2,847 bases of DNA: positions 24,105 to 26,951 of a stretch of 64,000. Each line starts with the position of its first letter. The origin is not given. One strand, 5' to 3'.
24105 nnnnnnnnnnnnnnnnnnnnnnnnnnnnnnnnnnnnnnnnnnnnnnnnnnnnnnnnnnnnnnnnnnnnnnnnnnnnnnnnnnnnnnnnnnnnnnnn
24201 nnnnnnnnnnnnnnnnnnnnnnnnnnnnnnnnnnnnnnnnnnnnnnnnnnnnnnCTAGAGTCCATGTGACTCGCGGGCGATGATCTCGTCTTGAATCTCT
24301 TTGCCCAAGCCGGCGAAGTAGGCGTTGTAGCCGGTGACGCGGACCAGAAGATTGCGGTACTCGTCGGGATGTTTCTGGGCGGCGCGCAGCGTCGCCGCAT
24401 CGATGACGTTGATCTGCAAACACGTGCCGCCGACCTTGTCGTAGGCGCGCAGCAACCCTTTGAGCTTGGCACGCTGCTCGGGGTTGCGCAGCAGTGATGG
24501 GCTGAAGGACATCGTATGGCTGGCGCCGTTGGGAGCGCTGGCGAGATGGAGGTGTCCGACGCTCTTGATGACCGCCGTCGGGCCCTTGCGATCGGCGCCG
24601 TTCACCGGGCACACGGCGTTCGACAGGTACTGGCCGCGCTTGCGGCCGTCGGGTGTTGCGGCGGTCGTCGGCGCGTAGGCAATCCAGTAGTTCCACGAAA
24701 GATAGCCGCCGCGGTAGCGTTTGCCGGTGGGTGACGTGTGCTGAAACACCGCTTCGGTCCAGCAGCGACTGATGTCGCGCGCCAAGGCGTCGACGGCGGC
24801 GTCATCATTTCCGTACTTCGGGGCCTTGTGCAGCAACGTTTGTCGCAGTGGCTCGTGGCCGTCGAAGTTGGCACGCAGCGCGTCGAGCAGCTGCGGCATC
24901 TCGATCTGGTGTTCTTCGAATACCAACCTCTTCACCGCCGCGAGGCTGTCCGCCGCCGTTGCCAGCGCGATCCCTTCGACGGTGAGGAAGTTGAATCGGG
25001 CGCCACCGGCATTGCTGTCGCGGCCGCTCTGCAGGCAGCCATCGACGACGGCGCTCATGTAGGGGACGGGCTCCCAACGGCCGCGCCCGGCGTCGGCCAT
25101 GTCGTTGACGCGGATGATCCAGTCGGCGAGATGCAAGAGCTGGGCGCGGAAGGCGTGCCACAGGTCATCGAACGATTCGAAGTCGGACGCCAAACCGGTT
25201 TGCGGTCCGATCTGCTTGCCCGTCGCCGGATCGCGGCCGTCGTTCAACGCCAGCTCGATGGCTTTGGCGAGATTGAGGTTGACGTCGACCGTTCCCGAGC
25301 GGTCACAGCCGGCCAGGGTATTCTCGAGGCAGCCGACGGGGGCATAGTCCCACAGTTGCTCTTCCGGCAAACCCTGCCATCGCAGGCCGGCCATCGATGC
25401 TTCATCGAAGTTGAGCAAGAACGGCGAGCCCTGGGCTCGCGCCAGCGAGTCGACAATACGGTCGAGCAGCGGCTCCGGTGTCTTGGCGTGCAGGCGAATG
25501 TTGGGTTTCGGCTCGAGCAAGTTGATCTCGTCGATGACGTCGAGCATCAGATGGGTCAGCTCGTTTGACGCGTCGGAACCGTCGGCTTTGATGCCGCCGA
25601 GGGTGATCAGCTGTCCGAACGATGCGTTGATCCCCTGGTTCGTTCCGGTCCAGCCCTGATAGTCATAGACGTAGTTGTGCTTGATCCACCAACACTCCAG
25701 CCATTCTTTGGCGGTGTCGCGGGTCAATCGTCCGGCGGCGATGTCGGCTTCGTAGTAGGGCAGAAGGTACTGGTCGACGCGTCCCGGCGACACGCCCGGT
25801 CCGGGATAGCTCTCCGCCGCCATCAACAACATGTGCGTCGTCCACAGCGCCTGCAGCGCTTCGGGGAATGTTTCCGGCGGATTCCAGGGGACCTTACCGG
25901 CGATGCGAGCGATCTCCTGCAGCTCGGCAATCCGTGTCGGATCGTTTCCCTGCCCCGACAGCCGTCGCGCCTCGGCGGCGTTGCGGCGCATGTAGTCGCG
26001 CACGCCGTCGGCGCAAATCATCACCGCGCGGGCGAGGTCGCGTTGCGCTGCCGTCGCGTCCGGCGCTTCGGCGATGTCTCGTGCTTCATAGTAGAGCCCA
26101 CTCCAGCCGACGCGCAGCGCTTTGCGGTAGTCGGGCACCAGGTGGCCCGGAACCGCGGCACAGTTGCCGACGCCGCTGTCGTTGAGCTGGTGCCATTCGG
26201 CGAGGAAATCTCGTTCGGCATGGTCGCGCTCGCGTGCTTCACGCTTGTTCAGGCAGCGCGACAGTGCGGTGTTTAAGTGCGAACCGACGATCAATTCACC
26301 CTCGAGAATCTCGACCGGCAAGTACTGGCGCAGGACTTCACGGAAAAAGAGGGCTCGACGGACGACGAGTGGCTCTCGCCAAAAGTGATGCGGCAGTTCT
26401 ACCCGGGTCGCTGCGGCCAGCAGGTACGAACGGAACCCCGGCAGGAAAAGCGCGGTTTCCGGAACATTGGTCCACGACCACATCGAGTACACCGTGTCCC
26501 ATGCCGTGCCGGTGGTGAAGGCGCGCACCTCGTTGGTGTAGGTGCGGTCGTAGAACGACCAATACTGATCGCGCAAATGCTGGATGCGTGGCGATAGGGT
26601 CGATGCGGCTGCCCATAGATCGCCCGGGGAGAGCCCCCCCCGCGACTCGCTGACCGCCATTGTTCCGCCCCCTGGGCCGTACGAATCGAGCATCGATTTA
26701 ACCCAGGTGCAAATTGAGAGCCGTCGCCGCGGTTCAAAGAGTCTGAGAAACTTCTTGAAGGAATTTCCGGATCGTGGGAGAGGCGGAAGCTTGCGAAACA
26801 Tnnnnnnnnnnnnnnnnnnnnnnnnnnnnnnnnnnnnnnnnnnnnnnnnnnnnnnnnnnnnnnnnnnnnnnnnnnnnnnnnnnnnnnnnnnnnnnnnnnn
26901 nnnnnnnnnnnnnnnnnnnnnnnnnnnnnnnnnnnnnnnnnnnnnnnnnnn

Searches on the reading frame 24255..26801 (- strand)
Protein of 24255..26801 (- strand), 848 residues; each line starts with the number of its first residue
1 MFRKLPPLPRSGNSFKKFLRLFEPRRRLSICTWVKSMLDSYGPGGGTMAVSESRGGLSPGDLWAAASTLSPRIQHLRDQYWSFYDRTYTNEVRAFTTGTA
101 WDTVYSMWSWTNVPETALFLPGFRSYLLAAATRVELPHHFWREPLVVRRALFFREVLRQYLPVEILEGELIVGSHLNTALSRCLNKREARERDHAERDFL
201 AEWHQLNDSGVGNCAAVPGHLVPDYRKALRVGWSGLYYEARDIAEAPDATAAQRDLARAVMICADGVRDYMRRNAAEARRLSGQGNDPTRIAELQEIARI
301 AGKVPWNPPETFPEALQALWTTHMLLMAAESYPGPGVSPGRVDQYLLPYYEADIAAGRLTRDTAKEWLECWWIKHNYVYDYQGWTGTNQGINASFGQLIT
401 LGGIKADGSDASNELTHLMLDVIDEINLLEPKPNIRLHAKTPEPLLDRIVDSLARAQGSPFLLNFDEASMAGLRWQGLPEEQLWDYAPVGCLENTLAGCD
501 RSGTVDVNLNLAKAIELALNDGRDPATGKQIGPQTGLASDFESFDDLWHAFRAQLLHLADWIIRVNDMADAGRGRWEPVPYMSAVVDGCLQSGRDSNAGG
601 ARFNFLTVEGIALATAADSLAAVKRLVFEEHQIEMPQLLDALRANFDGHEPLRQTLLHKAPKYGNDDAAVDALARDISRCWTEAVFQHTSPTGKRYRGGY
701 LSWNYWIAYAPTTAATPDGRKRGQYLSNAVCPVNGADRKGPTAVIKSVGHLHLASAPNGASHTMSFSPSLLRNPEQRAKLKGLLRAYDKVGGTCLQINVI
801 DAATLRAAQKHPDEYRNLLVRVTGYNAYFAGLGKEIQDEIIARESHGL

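Call 51: search_protein_families(library=pfam, max_evalue=0.0001, proteins=[window:24255-26801:-])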
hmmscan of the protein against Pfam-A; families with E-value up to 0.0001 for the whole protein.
window:24255-26801:- (848 aa): 2 families
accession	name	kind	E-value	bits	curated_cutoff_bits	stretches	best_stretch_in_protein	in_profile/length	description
PF02901.20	PFL-like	-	8.1e-138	461.3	24.3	1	192-704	127-641/647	Pyruvate formate lyase-like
PF01228.26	Gly_radical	-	8e-27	94.3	22.2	1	728-829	3-105/106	Glycine radical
